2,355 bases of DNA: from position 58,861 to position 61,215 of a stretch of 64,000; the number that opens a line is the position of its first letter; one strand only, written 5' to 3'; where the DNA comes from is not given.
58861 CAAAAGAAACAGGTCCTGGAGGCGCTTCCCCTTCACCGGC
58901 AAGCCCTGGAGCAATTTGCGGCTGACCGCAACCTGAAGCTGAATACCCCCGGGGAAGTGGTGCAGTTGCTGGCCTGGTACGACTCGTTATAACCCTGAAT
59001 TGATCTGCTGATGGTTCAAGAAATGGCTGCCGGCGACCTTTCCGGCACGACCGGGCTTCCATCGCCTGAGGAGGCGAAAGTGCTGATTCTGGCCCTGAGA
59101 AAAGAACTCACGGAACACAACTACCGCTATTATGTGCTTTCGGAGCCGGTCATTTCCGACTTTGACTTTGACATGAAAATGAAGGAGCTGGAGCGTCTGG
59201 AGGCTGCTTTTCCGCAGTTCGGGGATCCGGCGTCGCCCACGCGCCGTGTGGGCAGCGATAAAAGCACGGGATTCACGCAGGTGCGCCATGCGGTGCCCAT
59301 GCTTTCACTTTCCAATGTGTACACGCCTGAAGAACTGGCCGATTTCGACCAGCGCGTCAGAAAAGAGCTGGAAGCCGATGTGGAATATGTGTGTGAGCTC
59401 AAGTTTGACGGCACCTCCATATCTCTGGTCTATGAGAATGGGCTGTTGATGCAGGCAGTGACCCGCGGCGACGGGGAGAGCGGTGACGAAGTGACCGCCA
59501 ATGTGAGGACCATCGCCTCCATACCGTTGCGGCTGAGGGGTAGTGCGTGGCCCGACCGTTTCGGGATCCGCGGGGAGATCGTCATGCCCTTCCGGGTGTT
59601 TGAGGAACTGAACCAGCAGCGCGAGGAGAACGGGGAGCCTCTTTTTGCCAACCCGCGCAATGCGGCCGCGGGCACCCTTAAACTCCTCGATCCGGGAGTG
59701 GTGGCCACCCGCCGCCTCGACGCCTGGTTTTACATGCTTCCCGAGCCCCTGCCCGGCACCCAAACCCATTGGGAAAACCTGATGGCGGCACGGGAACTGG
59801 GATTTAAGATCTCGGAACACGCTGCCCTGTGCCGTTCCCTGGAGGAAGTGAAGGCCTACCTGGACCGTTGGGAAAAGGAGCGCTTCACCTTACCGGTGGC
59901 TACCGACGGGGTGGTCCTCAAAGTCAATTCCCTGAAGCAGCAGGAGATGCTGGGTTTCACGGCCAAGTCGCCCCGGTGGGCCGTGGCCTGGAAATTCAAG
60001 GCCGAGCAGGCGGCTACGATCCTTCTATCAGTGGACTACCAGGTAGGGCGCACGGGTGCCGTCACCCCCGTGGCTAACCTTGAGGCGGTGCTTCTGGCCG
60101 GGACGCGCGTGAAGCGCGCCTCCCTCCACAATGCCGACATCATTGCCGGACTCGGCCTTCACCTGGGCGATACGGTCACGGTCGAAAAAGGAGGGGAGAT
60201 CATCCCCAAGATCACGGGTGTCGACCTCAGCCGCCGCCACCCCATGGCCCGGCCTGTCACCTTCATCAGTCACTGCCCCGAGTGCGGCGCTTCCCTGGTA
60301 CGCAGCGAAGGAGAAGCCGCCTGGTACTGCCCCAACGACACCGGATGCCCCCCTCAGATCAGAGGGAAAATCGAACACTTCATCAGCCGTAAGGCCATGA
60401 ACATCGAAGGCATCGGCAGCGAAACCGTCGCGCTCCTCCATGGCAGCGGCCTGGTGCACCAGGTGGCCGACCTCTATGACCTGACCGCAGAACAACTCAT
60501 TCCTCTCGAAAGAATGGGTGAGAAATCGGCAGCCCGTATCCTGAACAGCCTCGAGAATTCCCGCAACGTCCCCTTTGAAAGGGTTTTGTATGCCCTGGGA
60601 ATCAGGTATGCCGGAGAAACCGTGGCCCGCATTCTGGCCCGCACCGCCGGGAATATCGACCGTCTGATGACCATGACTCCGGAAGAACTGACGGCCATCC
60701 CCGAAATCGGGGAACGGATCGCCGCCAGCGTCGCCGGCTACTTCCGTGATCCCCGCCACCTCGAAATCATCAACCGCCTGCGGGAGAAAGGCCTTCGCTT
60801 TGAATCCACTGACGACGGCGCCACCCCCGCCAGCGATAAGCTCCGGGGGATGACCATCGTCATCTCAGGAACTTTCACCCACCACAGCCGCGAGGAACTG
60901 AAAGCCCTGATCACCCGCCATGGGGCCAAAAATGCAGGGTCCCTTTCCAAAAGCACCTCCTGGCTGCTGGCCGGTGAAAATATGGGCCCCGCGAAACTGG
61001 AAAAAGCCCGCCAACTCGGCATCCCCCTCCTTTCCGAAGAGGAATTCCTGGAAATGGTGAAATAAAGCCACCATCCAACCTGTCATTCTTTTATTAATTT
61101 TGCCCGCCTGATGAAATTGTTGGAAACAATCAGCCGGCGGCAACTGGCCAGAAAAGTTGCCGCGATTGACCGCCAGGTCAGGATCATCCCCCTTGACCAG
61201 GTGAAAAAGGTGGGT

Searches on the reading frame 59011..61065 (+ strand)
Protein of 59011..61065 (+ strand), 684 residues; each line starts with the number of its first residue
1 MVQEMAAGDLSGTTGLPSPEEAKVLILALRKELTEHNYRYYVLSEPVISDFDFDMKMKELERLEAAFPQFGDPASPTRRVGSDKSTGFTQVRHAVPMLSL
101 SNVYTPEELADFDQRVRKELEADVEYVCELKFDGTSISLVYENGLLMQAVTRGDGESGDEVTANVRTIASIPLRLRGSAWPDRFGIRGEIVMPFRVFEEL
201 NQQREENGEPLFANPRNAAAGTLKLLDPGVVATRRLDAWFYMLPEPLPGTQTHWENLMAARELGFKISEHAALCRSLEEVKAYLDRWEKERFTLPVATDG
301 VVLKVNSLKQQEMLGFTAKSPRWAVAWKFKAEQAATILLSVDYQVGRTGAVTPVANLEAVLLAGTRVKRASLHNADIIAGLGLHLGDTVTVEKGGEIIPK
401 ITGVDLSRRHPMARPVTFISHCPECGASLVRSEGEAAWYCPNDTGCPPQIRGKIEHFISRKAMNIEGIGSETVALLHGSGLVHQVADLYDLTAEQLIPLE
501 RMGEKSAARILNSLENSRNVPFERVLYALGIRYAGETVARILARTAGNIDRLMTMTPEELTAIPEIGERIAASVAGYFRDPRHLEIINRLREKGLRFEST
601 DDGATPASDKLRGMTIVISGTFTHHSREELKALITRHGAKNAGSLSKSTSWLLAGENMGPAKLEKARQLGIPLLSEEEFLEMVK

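Call 8: search_protein_families(library=pfam, proteins=[window:59011-61065:+], max_evalue=0.01)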
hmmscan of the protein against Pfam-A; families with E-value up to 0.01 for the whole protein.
window:59011-61065:+ (684 aa): 10 families
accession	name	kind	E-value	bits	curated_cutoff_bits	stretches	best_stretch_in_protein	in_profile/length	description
PF01653.23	DNA_ligase_aden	-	2.2e-90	303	27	1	87-332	3-253/253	NAD-dependent DNA ligase adenylation domain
PF03120.22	DNA_ligase_OB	-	3.3e-29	101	32.9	1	336-410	2-76/79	NAD-dependent DNA ligase OB-fold domain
PF12826.13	HHH_2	-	2.4e-22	79.3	27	1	524-587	1-64/64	Helix-hairpin-helix motif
PF00533.33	BRCT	-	8.5e-14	52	21.3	1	607-682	2-77/78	BRCA1 C Terminus (BRCT) domain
PF03119.21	DNA_ligase_ZBD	-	2.1e-12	47.1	25.8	1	421-447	1-26/27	NAD-dependent DNA ligase C4 zinc finger domain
PF14520.12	HHH_5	-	7.6e-11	42.8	27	1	463-515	5-56/57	Helix-hairpin-helix domain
PF22745.1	Nlig-Ia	-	1.7e-06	29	27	1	26-88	6-70/92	DNA ligase-like, N-terminal NAD+-binding domain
PF12738.14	PTCB-BRCT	-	4.3e-06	27.1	22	1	616-675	3-60/63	twin BRCT domain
PF00633.29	HHH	-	0.0011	19.1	24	0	550-577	3-30/30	Helix-hairpin-helix motif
PF03118.21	RNA_pol_A_CTD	-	0.0074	16.4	23.8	0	482-515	33-66/67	Bacterial RNA polymerase, alpha chain C terminal domain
